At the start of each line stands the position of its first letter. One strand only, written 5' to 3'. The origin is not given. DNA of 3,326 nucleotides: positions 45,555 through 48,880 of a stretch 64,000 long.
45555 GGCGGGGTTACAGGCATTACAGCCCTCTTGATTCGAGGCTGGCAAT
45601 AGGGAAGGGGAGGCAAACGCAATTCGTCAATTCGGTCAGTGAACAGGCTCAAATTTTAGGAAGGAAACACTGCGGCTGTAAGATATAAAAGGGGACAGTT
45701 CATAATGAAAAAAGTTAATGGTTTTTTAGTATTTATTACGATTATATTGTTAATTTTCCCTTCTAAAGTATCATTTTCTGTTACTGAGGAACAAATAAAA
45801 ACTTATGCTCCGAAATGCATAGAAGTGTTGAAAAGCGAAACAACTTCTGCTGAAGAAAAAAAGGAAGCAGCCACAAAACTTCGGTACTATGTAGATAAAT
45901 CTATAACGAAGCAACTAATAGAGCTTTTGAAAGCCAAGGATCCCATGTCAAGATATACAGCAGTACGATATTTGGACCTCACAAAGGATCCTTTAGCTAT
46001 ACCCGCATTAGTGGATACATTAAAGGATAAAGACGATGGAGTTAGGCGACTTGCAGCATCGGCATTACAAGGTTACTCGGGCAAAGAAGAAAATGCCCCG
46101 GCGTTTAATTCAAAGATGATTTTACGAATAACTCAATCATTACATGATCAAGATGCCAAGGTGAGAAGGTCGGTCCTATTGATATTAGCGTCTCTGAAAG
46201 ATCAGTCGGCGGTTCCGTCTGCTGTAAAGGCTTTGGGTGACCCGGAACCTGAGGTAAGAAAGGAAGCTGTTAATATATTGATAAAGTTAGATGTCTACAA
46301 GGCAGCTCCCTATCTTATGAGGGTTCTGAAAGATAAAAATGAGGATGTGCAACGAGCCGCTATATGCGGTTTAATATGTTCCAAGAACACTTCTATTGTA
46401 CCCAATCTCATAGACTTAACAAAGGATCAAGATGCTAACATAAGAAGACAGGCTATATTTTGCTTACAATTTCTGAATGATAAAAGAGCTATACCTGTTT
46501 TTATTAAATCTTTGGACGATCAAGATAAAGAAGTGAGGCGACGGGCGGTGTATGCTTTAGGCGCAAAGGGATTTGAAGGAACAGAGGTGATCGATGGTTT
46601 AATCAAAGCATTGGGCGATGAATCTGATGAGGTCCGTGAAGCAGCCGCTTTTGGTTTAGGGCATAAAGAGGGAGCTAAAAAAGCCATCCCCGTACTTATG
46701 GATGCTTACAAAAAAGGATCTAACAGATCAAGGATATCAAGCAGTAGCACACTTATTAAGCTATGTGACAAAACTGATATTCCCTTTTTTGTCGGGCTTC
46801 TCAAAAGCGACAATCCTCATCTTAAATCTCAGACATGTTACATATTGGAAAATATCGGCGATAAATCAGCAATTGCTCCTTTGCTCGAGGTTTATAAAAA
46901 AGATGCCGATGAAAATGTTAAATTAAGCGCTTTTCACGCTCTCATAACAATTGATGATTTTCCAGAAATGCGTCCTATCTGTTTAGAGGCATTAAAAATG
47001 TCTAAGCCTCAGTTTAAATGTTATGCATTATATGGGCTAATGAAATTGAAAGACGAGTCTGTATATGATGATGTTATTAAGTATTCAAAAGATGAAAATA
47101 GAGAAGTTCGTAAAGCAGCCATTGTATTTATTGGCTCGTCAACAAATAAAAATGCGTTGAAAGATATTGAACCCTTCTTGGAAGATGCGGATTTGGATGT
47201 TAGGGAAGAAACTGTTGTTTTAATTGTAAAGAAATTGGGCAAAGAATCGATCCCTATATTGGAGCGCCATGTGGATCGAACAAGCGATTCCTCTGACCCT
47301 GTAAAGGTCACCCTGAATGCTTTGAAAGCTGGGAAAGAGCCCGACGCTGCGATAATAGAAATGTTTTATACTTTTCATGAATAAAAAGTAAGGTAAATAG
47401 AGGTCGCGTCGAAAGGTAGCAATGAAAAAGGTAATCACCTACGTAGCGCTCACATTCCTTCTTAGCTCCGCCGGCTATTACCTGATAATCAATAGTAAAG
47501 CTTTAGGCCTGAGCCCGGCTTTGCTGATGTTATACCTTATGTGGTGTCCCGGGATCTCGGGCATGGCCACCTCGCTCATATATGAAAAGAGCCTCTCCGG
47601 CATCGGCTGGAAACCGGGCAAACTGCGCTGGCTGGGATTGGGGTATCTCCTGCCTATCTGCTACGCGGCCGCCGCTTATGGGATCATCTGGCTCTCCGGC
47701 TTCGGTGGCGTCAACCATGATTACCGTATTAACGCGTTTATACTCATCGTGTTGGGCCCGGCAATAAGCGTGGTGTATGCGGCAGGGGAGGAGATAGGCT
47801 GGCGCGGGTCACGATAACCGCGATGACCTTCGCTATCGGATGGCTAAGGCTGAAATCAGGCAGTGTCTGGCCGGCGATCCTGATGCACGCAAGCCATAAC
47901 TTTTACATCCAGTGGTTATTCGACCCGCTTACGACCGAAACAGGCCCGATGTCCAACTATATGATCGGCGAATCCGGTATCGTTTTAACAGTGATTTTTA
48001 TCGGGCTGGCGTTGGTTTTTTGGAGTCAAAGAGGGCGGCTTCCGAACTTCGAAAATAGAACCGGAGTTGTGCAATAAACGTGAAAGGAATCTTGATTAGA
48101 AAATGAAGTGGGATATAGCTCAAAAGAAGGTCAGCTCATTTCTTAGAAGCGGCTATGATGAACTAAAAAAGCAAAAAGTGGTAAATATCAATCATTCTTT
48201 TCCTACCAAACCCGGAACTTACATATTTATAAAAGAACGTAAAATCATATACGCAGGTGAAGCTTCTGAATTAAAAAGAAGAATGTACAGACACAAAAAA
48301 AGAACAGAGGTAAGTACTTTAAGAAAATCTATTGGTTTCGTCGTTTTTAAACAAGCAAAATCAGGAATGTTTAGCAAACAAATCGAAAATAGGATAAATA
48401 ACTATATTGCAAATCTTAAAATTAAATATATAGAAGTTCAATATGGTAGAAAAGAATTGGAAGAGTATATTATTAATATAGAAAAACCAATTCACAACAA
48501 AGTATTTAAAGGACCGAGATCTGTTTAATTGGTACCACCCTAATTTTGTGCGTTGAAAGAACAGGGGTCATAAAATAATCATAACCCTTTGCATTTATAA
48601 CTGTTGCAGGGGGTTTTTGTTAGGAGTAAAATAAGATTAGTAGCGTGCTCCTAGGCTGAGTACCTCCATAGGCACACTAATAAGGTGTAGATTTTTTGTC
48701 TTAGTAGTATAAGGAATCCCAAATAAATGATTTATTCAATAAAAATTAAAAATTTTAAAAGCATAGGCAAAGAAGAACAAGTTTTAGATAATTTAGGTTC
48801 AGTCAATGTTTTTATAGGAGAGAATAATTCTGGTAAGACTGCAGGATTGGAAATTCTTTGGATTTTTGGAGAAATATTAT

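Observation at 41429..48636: Two copies of a ~58-bp terminator-like repeat bracket a 7-kb lower-GC accessory block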

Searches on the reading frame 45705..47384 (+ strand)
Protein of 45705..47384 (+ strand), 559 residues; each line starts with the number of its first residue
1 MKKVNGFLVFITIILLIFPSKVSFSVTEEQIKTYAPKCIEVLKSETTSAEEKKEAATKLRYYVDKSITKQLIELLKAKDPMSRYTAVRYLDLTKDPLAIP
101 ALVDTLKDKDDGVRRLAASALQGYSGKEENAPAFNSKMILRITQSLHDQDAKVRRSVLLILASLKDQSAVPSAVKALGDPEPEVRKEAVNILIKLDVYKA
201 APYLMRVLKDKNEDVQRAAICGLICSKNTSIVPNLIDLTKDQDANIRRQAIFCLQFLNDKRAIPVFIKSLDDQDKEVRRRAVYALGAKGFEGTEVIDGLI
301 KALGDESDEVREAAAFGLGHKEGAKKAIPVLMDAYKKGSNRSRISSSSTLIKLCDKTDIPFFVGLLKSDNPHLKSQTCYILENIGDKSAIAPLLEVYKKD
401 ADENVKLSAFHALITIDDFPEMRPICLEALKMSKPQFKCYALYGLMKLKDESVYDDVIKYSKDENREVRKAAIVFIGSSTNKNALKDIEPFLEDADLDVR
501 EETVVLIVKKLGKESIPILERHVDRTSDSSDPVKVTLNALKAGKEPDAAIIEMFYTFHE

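Call 7: search_protein_families(library=pfam, proteins=[window:45705-47384:+], max_evalue=0.01)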
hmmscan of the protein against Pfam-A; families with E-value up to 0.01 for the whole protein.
window:45705-47384:+ (559 aa): 14 families
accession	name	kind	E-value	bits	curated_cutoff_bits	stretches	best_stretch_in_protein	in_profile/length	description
PF13646.12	HEAT_2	-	5.3e-95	312.3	27.7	9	233-318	2-87/88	HEAT repeats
PF02985.28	HEAT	-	1.2e-37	124.8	23.5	1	296-319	2-25/31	HEAT repeat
PF13513.12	HEAT_EZ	-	1.4e-26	92.8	27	0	294-319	28-53/55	HEAT-like repeat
PF03130.22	HEAT_PBS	-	6.2e-22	76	20.9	0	277-305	1-27/27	PBS lyase HEAT-like repeat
PF00514.29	Arm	-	7.7e-18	64.3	20.6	0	98-122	13-37/41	Armadillo/beta-catenin-like repeat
PF12717.13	Cnd1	-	2.7e-14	54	26.4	0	91-168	52-130/162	non-SMC mitotic condensation complex subunit 1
PF25786.1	HEAT_GCN1_C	-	3.9e-08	33.9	27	0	82-207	12-138/151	GCN1-like, C-terminal HEAT repeats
PF21581.3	SCD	-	5.4e-08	33.5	27.5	0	143-171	36-64/75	Stromalin conservative domain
PF01602.26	Adaptin_N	-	1.1e-07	31.3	37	1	204-285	84-175/524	Adaptin N terminal region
PF22646.2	PPP2R1A-like_HEAT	-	1e-06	29.5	27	0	263-285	9-31/78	PPP2R1A-like HEAT repeat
PF14663.11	RasGEF_N_2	-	0.0001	23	27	0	99-134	7-42/108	Rapamycin-insensitive companion of mTOR RasGEF_N domain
PF18991.6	DUF5724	-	0.00014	20.5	25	1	135-332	427-614/1214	Family of unknown function (DUF5724)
PF11698.14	V-ATPase_H_C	-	0.00018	22.1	27.2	0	234-256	89-111/117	V-ATPase subunit H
PF12755.13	Vac14_Fab1_bd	-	0.0032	18.5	22.1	0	102-157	32-88/97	Vacuolar 14 Fab1-binding region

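Call 51: search_protein_families(library=padloc, proteins=[window:45705-47384:+], max_evalue=0.001)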
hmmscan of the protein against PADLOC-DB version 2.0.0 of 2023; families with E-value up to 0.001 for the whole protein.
window:45705-47384:+ (559 aa): 5 families
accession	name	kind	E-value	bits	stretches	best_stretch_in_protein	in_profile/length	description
PDLC02919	HEAT-ARM_XIII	-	4.6e-32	108.5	2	61-314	573-812/1972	-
PDLC01150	HEAT_CxxC_PDDEXK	-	1.5e-10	38.8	0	221-296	14-93/288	HEAT_CxxC_PD-DEXK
PDLC02973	WGR_XIII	-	2.4e-09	34.3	1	57-195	119-259/973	-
PDLC03925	OloA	-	5.4e-06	24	0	209-318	145-268/596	-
PDLC03759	RT_UG21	-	5.1e-05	20.2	0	460-519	422-481/503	DRT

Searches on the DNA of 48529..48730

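Call 65: search_rna_families(source=window, start=48529, end=48730, threshold=evalue, max_evalue=1)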
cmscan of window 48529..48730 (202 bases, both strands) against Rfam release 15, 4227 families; matches with E-value up to 1: 0.
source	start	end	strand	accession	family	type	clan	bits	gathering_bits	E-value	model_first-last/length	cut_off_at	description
